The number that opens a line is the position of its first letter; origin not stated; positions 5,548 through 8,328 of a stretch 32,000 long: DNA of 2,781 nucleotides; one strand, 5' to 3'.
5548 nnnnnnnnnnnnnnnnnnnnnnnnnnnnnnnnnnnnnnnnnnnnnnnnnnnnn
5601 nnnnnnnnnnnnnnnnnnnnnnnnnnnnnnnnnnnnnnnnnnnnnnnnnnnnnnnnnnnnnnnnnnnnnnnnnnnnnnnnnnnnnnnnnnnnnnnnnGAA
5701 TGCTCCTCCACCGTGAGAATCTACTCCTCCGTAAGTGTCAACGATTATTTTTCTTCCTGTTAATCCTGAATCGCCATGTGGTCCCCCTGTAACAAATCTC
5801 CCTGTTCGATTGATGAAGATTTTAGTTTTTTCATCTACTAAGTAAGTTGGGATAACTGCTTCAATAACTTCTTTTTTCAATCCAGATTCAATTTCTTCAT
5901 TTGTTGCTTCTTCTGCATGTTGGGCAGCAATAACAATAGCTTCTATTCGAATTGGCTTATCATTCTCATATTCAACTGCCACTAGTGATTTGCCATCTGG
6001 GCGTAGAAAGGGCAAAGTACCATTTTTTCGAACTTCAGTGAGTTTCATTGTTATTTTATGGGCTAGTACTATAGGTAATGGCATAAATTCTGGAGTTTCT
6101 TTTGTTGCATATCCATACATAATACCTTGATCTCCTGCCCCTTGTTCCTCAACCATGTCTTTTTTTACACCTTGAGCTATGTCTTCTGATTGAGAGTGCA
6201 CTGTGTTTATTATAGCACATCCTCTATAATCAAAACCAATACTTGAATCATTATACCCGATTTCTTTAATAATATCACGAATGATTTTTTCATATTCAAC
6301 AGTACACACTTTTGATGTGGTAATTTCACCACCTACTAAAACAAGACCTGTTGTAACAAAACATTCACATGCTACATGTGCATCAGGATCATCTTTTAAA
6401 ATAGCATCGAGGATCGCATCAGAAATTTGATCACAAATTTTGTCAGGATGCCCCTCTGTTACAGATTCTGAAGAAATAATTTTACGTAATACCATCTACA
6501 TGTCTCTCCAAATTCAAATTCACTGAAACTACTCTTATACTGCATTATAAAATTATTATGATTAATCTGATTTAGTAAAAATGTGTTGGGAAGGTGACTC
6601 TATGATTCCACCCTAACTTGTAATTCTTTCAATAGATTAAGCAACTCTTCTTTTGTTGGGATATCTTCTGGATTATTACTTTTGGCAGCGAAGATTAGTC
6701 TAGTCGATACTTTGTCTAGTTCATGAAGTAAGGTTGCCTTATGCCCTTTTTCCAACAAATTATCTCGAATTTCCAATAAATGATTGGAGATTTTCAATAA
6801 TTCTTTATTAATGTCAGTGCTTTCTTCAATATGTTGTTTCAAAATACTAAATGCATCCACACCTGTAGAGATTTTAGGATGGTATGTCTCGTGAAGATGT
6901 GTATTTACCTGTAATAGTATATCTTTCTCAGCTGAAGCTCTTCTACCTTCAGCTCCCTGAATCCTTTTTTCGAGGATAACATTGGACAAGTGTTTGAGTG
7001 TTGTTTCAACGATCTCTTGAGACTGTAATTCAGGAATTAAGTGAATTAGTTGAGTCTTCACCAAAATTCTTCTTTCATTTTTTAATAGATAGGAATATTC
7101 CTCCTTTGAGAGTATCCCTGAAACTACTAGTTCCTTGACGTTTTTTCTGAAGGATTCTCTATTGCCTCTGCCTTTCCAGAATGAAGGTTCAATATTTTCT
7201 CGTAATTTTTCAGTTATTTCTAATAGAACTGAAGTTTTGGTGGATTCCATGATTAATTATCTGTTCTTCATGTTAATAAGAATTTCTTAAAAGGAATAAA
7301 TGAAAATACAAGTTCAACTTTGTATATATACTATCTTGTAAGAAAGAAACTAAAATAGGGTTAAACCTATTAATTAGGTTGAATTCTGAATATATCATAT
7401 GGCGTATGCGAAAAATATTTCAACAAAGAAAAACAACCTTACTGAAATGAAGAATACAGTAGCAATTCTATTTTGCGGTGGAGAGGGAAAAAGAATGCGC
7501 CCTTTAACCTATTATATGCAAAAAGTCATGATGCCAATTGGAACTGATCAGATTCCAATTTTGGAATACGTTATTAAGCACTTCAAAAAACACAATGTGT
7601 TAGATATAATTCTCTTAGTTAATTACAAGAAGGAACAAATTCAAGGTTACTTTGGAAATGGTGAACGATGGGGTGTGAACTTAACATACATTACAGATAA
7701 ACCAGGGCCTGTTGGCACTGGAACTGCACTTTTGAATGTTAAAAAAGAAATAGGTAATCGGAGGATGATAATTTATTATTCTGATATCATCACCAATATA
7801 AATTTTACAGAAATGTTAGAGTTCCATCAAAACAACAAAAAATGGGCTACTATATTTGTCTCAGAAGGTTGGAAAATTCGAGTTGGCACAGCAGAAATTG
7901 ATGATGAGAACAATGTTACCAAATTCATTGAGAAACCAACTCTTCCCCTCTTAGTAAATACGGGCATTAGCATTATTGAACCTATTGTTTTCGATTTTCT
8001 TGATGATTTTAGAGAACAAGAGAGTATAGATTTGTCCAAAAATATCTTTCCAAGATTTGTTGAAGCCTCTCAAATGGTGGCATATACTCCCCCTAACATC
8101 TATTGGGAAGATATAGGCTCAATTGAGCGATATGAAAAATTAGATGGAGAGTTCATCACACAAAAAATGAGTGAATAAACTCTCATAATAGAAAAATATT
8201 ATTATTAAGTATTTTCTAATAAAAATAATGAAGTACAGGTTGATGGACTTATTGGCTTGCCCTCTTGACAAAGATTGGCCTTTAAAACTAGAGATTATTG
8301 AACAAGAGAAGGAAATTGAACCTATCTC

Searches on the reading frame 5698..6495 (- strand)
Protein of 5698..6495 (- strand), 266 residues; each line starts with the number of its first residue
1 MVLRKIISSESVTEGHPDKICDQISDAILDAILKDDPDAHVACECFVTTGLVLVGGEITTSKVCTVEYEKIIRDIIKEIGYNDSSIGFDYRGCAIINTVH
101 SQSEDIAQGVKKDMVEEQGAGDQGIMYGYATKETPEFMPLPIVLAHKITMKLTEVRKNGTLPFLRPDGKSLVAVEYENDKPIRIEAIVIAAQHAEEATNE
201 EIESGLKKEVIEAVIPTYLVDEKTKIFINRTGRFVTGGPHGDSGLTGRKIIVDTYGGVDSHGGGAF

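Call 55: search_solved_structures(query=window:5698-6495:-, max_evalue=1e-20, show_alignments=1)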
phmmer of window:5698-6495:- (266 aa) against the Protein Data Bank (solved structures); distinct sequences matched with E-value up to 1e-20: 45.
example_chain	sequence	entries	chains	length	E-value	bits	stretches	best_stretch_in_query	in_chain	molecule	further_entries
8xam_A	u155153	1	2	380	2.1e-96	325.5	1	7-266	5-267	S-adenosylmethionine synthase isoform type-2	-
30gd_B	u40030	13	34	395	2.2e-96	325.3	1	7-266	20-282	S-adenosylmethionine synthase isoform type-2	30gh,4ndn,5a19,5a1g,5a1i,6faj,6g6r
2p02_A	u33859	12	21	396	2.2e-96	325.3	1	7-266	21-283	S-adenosylmethionine synthetase isoform type-2 | S-adenosylmethionine synthase isoform type-2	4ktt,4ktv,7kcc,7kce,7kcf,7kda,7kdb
5ugh_A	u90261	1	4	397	2.3e-96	325.3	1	7-266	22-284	S-adenosylmethionine synthase isoform type-2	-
7bhr_A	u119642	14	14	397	2.3e-96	325.3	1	7-266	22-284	S-adenosylmethionine synthase isoform type-2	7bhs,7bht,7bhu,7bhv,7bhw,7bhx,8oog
8axz_A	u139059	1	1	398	2.3e-96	325.3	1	7-266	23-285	S-adenosylmethionine synthase isoform type-2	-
8xar_A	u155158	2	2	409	2.5e-96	325.2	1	7-266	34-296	S-adenosylmethionine synthase isoform type-2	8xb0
6fwb_B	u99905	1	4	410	2.5e-96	325.2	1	7-266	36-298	S-adenosylmethionine synthase isoform type-2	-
8p1t_AAA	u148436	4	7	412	2.5e-96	325.2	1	7-266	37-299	S-adenosylmethionine synthase isoform type-2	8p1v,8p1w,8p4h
6p9v_A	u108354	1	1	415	2.6e-96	325.1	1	7-266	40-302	S-adenosylmethionine synthase isoform type-2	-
7l1a_A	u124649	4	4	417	2.6e-96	325.1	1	7-266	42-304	S-adenosylmethionine synthase isoform type-2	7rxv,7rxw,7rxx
6fcb_A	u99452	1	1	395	3.2e-96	324.8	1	7-266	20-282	S-adenosylmethionine synthase isoform type-2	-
6fbo_A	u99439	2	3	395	5.8e-96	324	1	7-266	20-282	S-adenosylmethionine synthase isoform type-2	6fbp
6fbn_A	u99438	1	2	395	1.5e-95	322.6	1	7-266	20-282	S-adenosylmethionine synthase isoform type-2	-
6fcd_A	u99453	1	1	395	1.6e-95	322.6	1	7-266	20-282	S-adenosylmethionine synthase isoform type-2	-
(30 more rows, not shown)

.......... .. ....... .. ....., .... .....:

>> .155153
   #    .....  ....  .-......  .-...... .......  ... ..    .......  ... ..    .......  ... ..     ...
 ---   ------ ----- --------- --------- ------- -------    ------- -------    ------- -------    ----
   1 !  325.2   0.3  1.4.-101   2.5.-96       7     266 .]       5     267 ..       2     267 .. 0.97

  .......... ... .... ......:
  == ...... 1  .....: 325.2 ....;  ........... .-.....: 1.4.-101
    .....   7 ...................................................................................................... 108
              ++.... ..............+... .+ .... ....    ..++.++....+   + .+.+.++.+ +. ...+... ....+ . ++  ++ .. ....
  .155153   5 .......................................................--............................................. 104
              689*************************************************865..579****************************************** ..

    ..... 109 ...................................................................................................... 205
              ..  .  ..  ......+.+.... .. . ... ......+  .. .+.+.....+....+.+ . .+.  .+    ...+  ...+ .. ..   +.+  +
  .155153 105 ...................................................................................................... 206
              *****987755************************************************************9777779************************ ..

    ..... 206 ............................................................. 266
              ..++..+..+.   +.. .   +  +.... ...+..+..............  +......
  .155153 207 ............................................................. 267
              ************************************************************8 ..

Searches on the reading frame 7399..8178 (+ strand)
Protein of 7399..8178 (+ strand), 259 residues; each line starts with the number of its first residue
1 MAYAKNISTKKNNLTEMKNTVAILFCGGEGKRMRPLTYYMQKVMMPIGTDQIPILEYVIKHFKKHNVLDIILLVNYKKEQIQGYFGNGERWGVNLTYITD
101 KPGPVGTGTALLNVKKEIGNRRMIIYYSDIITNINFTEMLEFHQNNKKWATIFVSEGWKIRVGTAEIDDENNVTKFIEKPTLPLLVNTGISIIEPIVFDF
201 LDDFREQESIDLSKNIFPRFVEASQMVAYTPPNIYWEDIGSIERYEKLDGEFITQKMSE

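Call 30: search_protein_families(library=pfam, proteins=[window:7399-8178:+], max_evalue=0.001)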
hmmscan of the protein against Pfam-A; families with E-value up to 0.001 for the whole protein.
window:7399-8178:+ (259 aa): 2 families
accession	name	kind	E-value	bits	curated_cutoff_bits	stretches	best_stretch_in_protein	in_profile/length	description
PF00483.29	NTP_transferase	-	8.9e-37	127.4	21.2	1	22-247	2-237/245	Nucleotidyl transferase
PF12804.13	NTP_transf_3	-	0.00013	22.6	27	1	22-130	1-96/160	MobA-like NTP transferase domain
